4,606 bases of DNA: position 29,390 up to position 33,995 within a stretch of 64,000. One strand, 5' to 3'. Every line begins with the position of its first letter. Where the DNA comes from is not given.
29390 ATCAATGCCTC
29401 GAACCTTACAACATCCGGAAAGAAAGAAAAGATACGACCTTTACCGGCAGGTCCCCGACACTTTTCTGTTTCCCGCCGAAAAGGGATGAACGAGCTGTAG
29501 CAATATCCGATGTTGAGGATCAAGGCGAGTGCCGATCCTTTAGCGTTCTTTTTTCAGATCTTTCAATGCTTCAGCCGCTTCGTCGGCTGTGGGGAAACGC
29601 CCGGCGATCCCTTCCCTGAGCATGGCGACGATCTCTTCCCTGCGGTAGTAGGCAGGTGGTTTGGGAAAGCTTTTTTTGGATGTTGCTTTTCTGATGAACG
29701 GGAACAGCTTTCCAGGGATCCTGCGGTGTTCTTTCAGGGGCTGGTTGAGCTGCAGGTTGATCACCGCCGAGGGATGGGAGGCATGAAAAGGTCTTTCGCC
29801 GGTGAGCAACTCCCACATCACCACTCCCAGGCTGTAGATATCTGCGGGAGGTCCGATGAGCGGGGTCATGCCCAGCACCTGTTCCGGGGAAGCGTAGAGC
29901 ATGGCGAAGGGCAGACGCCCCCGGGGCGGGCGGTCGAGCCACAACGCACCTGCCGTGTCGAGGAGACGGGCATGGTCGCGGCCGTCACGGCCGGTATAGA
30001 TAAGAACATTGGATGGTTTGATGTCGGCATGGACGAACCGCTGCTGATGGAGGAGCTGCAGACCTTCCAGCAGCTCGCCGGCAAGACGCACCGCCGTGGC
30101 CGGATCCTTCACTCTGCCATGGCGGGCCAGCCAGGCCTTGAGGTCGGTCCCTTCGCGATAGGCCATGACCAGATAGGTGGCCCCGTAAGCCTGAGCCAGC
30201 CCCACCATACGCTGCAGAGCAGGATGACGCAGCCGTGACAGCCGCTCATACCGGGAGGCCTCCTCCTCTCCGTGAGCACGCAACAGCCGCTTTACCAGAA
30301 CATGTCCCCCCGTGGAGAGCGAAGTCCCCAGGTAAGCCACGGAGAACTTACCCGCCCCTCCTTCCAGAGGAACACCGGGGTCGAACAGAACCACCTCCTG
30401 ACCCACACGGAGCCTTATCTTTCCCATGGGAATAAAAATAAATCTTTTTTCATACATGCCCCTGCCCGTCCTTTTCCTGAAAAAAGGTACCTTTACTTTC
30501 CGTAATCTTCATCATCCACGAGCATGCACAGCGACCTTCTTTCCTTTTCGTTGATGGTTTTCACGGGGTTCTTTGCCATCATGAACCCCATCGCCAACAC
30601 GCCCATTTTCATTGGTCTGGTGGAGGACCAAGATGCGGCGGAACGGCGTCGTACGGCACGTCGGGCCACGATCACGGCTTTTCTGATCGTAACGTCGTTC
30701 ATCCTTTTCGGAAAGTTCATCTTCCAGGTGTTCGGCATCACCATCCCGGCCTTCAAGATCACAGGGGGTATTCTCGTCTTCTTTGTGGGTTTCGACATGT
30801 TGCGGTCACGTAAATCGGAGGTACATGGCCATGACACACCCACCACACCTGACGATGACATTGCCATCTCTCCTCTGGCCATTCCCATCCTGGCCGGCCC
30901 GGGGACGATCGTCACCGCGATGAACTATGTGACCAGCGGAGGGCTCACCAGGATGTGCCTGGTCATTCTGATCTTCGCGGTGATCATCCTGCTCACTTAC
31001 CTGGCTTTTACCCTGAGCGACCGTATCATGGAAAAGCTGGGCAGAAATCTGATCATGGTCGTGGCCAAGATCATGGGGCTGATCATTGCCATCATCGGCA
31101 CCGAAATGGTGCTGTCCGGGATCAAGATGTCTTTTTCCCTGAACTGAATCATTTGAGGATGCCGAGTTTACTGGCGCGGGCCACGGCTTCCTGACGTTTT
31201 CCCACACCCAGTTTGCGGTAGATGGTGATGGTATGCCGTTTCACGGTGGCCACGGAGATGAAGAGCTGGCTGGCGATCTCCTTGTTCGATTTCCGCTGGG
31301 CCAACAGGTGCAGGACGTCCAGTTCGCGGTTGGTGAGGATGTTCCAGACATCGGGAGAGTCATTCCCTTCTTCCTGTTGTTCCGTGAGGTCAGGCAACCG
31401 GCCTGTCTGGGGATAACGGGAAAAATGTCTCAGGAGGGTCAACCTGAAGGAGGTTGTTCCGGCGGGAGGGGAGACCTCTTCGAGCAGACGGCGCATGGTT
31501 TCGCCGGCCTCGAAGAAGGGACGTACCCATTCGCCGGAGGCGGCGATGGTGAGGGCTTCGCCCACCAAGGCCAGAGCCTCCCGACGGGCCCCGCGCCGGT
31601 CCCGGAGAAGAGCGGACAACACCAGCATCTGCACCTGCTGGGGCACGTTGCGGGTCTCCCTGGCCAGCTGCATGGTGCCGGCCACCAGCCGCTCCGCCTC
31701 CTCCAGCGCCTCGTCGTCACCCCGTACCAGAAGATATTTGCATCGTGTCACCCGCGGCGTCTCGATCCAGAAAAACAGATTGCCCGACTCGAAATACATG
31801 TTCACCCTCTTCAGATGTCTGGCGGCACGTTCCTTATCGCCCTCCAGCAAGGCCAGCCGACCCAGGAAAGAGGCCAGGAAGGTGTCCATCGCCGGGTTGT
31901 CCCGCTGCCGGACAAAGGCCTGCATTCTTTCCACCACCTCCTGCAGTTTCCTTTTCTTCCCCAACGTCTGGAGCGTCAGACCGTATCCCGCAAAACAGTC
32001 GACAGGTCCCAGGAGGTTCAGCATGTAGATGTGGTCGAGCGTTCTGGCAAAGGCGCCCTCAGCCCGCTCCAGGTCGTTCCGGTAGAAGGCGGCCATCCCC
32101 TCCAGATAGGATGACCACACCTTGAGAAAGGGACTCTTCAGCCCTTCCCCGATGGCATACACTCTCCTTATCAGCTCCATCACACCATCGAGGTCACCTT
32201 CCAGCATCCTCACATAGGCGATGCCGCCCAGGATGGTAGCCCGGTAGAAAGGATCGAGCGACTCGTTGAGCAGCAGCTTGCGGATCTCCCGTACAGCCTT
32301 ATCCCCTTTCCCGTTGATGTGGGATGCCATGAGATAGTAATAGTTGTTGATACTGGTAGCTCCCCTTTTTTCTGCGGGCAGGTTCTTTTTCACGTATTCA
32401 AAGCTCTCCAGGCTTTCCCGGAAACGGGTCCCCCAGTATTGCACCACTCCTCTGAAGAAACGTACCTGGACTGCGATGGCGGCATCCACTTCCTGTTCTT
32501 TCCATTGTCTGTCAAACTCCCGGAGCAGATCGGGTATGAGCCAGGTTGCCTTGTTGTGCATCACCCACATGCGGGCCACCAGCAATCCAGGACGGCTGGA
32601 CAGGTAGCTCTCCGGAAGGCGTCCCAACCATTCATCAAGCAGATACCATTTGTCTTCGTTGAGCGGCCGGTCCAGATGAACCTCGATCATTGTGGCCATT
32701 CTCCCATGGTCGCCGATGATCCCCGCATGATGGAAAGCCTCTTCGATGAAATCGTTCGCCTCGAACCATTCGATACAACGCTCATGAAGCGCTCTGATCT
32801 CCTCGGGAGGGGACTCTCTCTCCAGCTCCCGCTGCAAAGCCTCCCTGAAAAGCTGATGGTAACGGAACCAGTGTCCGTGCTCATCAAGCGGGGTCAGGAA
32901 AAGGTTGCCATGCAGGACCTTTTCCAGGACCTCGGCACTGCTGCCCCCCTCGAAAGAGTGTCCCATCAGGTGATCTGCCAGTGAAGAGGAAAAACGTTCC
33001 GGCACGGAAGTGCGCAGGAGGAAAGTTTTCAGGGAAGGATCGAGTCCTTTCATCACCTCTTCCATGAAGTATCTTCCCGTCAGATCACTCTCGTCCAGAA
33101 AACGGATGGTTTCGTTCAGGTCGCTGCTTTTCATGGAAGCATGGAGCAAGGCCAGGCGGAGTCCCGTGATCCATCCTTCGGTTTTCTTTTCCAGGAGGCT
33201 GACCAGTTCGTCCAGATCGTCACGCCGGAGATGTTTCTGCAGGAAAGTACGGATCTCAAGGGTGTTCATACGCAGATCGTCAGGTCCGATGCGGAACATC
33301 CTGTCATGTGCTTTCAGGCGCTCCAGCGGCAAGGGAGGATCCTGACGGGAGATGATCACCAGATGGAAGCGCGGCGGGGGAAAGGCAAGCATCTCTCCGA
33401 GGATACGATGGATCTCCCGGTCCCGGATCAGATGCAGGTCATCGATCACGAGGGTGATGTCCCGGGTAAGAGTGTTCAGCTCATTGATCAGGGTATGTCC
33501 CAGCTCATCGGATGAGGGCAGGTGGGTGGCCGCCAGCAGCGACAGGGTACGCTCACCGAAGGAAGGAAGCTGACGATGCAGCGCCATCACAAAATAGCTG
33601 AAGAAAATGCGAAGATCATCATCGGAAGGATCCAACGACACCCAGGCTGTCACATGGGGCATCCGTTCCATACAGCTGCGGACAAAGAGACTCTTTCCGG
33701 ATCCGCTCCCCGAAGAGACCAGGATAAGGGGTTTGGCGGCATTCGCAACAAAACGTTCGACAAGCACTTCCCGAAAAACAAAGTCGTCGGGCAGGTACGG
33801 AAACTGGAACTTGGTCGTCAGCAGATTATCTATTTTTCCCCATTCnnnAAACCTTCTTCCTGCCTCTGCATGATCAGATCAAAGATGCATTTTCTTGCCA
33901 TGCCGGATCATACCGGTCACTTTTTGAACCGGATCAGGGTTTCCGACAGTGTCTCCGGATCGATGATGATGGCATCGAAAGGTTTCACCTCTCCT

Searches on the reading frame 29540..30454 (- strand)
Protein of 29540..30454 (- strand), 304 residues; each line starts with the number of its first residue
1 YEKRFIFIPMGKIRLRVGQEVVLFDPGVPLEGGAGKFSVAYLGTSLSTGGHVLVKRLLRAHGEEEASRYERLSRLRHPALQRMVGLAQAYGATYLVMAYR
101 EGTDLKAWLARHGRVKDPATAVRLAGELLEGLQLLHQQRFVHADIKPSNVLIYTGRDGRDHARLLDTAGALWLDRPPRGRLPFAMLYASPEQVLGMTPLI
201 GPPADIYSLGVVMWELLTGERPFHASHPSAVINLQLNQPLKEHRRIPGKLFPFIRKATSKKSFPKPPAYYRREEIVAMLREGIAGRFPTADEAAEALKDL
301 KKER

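Call 77: search_protein_families(library=pfam, proteins=[window:29540-30454:-], max_evalue=0.00001)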
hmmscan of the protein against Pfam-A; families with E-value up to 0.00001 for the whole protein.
window:29540-30454:- (304 aa): 2 families
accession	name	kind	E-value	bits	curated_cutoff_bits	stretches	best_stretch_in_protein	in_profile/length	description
PF00069.31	Pkinase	-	1.1e-29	104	31.7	1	33-241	8-214/263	Protein kinase domain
PF07714.23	PK_Tyr_Ser-Thr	-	5e-20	72.3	23.1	1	33-258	8-241/258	Protein tyrosine and serine/threonine kinase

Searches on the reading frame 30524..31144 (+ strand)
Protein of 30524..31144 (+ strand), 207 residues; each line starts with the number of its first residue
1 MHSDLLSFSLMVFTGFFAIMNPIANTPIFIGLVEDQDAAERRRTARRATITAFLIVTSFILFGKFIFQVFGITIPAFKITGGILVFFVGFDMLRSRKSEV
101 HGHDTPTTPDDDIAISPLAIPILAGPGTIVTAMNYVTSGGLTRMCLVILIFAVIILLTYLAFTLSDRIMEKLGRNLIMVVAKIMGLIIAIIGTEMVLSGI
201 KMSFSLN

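Call 77: search_protein_families(library=pfam, proteins=[window:30524-31144:+], max_evalue=0.00001)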
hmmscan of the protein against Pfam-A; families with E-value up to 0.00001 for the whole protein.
window:30524-31144:+ (207 aa): 1 family
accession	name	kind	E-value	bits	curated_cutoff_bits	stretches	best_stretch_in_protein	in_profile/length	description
PF01914.23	MarC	-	1.5e-53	181.7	23.9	1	8-203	3-202/203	MarC family integral membrane protein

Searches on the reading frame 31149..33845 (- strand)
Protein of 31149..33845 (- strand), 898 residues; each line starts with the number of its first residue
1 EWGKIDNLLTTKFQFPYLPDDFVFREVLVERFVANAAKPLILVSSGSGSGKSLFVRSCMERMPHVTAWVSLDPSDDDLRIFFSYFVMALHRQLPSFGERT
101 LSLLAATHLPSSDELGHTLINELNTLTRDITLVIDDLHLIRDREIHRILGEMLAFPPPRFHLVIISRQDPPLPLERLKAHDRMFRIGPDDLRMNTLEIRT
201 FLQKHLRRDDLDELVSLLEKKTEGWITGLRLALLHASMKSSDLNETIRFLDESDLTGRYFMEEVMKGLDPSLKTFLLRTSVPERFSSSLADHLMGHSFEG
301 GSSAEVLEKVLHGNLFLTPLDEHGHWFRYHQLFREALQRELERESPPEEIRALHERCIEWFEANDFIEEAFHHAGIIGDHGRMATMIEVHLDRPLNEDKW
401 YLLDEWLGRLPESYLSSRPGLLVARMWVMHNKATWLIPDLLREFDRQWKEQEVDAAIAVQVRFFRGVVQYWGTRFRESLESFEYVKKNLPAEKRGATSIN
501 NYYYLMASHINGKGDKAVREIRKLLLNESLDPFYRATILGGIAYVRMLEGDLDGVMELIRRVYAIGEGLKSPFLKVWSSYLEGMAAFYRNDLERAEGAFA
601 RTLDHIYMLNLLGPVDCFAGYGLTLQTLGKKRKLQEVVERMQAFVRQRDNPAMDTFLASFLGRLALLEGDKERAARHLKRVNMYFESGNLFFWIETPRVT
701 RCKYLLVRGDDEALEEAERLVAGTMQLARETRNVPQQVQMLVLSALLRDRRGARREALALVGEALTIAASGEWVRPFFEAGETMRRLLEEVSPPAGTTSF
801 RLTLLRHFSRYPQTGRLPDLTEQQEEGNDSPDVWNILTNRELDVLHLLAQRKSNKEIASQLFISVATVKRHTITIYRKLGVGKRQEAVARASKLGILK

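Call 77: search_protein_families(library=pfam, proteins=[window:31149-33845:-], max_evalue=0.00001)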
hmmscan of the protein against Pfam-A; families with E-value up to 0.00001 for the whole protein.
window:31149-33845:- (898 aa): 2 families
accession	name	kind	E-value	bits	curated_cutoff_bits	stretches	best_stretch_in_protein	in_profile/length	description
PF17874.7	TPR_MalT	-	7.6e-18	65.3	45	1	508-791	50-333/336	MalT-like TPR region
PF00196.25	GerE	-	5.8e-17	61.5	23.5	1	836-889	2-55/57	Bacterial regulatory proteins, luxR family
